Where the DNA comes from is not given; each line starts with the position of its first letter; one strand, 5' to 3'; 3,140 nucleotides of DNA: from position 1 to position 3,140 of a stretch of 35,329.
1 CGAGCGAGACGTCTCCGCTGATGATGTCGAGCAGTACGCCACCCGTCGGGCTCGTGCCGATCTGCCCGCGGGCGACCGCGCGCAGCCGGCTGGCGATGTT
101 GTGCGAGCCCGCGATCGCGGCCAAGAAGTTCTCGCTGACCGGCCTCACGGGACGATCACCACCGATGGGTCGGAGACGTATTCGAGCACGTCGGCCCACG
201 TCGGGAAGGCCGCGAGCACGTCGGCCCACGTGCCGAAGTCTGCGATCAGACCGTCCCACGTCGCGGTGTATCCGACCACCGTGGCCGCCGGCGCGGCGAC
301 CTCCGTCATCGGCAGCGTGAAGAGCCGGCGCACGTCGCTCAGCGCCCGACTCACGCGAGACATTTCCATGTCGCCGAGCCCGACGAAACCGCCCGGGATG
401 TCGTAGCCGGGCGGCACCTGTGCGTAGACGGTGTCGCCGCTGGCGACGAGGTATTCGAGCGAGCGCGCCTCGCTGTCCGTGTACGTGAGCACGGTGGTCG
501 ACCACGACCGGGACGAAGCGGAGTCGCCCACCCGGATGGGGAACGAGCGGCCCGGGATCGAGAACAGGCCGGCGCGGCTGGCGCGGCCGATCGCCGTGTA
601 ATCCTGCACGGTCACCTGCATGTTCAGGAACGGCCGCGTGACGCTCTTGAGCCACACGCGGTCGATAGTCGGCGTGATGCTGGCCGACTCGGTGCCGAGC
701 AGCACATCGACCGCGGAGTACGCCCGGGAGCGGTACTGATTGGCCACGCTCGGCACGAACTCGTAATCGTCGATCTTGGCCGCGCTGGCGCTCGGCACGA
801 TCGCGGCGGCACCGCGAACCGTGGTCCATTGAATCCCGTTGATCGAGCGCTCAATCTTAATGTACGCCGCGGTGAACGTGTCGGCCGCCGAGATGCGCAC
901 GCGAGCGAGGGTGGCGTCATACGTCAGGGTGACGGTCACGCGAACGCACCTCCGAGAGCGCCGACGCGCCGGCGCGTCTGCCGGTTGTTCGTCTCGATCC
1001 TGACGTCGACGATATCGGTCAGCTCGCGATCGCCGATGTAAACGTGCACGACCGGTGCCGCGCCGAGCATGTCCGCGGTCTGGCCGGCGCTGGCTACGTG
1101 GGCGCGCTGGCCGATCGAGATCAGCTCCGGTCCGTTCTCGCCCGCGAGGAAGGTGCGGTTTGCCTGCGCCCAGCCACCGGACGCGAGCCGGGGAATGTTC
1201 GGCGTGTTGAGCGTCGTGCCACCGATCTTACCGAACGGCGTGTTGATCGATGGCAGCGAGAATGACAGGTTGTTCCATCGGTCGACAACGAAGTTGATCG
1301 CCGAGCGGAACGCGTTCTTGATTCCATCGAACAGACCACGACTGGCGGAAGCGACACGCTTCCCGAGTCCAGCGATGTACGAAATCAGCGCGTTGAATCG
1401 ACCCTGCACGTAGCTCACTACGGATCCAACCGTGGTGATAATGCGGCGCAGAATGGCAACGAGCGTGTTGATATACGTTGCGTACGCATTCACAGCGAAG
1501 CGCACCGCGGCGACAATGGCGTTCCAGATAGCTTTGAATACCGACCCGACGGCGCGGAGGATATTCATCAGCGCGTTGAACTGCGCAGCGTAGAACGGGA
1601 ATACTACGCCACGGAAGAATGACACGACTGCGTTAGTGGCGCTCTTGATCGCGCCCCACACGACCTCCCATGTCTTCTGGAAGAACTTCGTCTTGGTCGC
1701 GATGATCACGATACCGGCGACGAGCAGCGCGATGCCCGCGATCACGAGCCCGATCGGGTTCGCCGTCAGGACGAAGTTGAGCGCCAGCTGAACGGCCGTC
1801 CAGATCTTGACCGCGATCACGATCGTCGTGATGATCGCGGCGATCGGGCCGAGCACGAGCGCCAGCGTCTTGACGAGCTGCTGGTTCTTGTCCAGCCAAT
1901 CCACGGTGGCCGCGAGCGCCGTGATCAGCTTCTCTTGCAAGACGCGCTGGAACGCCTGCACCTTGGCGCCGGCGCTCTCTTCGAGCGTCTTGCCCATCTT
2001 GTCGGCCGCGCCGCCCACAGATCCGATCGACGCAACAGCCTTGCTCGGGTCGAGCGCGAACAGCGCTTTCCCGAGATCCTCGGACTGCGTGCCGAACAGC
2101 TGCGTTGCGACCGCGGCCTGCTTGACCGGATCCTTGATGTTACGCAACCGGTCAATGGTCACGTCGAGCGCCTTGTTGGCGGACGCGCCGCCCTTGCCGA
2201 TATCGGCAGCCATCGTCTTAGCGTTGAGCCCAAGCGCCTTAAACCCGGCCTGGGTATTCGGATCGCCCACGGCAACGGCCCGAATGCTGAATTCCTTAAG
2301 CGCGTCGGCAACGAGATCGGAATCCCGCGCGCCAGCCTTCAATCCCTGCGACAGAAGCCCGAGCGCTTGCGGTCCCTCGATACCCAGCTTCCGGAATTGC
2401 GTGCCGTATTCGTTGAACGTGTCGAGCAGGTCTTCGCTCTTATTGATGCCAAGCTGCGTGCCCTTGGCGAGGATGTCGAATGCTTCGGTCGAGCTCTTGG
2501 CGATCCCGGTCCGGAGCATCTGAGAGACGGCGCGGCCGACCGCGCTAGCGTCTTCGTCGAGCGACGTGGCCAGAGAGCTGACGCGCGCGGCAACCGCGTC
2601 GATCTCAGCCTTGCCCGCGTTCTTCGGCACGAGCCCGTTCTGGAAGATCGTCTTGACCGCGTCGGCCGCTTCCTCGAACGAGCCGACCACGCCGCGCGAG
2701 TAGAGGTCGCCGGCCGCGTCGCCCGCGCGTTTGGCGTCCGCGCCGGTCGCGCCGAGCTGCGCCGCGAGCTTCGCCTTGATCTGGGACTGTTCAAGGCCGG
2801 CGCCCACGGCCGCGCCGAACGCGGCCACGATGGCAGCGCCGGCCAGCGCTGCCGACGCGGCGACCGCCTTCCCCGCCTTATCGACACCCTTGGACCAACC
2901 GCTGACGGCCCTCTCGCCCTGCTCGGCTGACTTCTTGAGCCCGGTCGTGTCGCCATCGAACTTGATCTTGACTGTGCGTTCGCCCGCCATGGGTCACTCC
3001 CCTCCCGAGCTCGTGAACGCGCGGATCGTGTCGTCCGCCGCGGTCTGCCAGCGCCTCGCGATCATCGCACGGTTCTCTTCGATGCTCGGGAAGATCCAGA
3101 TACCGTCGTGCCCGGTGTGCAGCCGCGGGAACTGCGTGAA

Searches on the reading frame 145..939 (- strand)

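Call 33: search_protein_families(library=phrogs, proteins=[window:145-939:-], max_evalue=0.0001)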
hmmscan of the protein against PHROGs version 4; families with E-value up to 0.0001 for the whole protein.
window:145-939:- (264 aa): 2 families
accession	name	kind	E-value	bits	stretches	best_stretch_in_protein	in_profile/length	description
phrog_16363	-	unknown function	1.9e-31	110.1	1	5-252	494-753/757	-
phrog_11649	-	tail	9.4e-05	22.7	0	64-252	80-266/270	tail protein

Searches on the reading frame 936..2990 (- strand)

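Call 33: search_protein_families(library=phrogs, proteins=[window:936-2990:-], max_evalue=0.0001)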
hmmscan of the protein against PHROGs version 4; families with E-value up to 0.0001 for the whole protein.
window:936-2990:- (684 aa): 19 families
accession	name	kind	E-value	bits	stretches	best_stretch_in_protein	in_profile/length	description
phrog_971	-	lysis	1.2e-55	190.8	1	21-587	62-701/1338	endolysin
phrog_28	-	tail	9.3e-47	161.3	1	20-568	234-710/1228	tail length tape measure protein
phrog_1272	-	tail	7.9e-45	154.1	1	20-576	210-798/1606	tail length tape measure protein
phrog_4197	-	tail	2.7e-32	112.6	2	196-527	615-975/1783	tail length tape measure protein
phrog_2337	-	tail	1.3e-30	107.4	1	44-351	212-529/1326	tail length tape measure protein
phrog_58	-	tail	3.1e-30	106.3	1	12-574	182-906/1544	tail length tape measure protein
phrog_991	-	tail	7.1e-28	97.8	1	17-666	250-900/1966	tail length tape measure protein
phrog_8462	-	tail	1.5e-19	71.2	1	270-581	151-462/672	tail length tape measure protein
phrog_5218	-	unknown function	2.5e-18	66.6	1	23-435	191-664/1599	-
phrog_9228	-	tail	1.5e-16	60.9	2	18-338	168-463/1425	tail length tape measure protein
phrog_3981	-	tail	4.6e-14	53.4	1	217-612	123-496/584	tail length tape measure protein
phrog_5755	-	tail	6.8e-12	46.1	1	47-340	235-502/541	tail length tape measure protein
phrog_8927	-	tail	8.7e-12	44.9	1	19-459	185-586/1619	tail length tape measure protein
phrog_4200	-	tail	7e-11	42.3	2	271-507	74-319/732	tail length tape measure protein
phrog_17020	-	unknown function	1e-10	42.3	1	358-592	3-234/353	-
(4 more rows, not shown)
